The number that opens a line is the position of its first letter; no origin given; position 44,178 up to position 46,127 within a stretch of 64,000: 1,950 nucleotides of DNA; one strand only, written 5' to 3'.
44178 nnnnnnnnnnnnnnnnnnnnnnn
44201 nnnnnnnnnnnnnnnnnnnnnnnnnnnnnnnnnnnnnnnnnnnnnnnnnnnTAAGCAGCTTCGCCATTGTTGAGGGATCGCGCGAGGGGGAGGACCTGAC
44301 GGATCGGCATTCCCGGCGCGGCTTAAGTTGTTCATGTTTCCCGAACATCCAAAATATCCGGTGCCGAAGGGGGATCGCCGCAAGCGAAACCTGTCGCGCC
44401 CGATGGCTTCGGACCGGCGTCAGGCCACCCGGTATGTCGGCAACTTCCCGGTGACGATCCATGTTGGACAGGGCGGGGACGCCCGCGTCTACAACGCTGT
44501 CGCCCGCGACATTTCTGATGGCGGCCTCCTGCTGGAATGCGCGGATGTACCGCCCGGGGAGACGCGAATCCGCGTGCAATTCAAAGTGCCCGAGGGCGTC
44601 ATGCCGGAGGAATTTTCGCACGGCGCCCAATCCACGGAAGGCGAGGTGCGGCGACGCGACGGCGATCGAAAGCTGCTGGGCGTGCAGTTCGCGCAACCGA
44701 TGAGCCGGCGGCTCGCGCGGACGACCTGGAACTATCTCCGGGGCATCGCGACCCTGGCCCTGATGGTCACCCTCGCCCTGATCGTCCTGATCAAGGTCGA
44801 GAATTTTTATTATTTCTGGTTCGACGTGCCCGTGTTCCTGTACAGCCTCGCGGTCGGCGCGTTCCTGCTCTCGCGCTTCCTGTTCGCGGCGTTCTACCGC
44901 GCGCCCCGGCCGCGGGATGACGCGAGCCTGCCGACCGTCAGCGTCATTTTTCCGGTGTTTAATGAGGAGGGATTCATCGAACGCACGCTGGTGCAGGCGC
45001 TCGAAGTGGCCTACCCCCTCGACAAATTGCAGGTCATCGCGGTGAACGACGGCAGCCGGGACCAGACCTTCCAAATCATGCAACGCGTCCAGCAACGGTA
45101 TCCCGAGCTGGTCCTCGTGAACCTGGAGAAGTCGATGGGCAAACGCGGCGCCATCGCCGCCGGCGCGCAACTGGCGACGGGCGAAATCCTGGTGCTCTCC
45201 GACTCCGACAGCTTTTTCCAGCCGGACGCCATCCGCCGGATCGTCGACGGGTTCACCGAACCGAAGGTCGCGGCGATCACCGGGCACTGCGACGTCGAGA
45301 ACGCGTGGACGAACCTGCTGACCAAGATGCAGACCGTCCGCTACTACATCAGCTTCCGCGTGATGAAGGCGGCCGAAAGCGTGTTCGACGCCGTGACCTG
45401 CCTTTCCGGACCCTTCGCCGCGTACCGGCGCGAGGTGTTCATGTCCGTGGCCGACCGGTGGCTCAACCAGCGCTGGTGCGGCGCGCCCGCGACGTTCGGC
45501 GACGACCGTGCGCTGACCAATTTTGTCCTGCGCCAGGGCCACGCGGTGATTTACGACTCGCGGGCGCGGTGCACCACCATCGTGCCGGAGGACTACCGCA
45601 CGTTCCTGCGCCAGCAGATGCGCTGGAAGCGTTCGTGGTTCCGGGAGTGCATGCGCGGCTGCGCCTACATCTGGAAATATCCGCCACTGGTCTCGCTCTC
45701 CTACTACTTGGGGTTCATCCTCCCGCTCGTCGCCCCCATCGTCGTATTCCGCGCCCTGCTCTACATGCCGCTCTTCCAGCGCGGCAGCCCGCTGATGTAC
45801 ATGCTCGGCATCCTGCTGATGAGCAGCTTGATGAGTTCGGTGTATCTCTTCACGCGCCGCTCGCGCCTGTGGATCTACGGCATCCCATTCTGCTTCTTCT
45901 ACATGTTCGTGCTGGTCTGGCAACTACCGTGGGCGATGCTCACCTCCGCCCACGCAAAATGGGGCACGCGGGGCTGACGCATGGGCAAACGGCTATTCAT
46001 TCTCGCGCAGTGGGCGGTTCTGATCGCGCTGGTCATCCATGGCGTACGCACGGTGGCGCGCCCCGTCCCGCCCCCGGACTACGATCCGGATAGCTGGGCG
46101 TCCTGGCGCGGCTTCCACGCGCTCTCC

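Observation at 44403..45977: PilZ domain fused to the N-terminus of a processive GT2 synthase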

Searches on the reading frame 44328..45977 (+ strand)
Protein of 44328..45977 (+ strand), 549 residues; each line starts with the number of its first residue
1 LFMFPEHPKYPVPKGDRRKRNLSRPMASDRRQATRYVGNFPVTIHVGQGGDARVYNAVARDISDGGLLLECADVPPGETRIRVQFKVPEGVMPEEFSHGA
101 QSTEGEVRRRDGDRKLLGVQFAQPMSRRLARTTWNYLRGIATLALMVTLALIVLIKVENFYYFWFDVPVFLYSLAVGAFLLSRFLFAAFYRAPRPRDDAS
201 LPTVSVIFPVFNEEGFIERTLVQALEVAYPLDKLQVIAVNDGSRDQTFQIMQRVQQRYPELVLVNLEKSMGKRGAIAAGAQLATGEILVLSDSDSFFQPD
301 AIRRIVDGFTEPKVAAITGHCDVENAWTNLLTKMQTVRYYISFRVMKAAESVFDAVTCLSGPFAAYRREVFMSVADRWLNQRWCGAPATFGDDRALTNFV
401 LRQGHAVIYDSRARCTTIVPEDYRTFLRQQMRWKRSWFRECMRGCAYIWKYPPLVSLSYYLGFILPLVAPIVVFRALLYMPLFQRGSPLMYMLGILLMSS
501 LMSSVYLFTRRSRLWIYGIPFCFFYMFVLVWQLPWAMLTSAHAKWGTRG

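Call 3: search_protein_families(library=pfam, proteins=[window:44328-45977:+], max_evalue=0.01)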
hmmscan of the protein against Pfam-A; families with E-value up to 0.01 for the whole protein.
window:44328-45977:+ (549 aa): 7 families
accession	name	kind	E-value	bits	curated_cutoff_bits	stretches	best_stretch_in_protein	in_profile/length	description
PF00535.33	Glycos_transf_2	-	2.3e-27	96.4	23.3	1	205-371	1-164/168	Glycosyl transferase family 2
PF13641.12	Glyco_tranf_2_3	-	6.6e-27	95.4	27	1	202-435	1-229/230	Glycosyltransferase like family 2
PF03142.21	Chitin_synth_2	-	1.2e-21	77.4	27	2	234-370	151-288/527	Chitin synthase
PF13632.12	Glyco_trans_2_3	-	1.9e-13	51.1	27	1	289-530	3-189/198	Glycosyl transferase family group 2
PF13506.12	Glyco_transf_21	-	3.9e-10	39.9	21.7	1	277-435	23-174/174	Glycosyl transferase family 21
PF07238.19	PilZ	-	5.3e-10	40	22.5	1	29-137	1-100/102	PilZ domain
PF10111.15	Glyco_tranf_2_2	-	4.7e-05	23.4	27.3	1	205-307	1-104/276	Glycosyltransferase like family 2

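Call 4: search_protein_families(library=ncbifam, proteins=[window:44328-45977:+], max_evalue=0.01)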
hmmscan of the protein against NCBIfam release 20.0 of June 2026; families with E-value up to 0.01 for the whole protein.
window:44328-45977:+ (549 aa): 24 families
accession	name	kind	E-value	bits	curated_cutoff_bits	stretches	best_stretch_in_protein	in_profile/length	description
TIGR04242.1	nodulat_NodC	equivalog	5.1e-49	167.3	550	1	198-548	44-394/395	chitooligosaccharide synthase NodC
TIGR03937.1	PgaC_IcaA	equivalog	5.9e-39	134.2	422.3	1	195-465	38-298/407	poly-beta-1,6-N-acetyl-D-glucosamine synthase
TIGR03111.1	glyc2_xrt_Gpos1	hypoth_equivalog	4.4e-29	101.6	363.95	1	159-435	8-284/439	TIGR03111 family XrtG-associated glycosyltransferase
TIGR03965.1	mycofact_glyco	equivalog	2.5e-16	59.6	280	1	187-321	59-191/467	mycofactocin biosynthesis glycosyltransferase MftF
NF047588.1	GlcsyltransPgfSStrep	equivalog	3.4e-15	56.1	500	1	204-312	3-113/308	glycosyltransferase PgfS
TIGR03030.1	CelA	equivalog_domain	3.2e-12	45.3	699.1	1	177-253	103-183/714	UDP-forming cellulose synthase catalytic subunit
TIGR03472.1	HpnI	equivalog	3.6e-12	45.8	310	1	171-436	10-271/373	bacteriohopanetetrol glucosamine biosynthesis glycosyltransferase HpnI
NF007482.0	PRK10073.1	equivalog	7.9e-12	44.8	423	1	200-307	4-108/334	glycosyltransferase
TIGR04283.1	glyco_like_mftF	equivalog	3.1e-11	43.3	182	1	204-339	1-129/221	TIGR04283 family arsenosugar biosynthesis glycosyltransferase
NF007986.1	PRK10714.1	equivalog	9.5e-11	41.3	529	1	202-311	6-117/316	undecaprenyl-phosphate 4-deoxy-4-formamido-L-arabinose transferase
NF041875.1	EPS_EpsD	equivalog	3.1e-10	40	370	1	204-324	1-119/325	exopolysaccharide biosynthesis glycosyltransferase EpsD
TIGR03469.1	HpnB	hypoth_equivalog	6.5e-09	35.3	379.25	1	198-313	40-164/386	hopene-associated glycosyltransferase HpnB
NF047683.1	TeichurnBiosyTuaG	equivalog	9.2e-09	35.3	400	1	202-315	6-117/252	teichuronic acid biosynthesis protein TuaG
NF008558.0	PRK11498.1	equivalog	6e-08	31.1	992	1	193-295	264-363/872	UDP-forming cellulose synthase catalytic subunit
NF041394.1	GtaseAglG_Halo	equivalog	8.8e-07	28.5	440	1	204-377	3-174/304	glucosyl-dolichyl phosphate glucuronosyltransferase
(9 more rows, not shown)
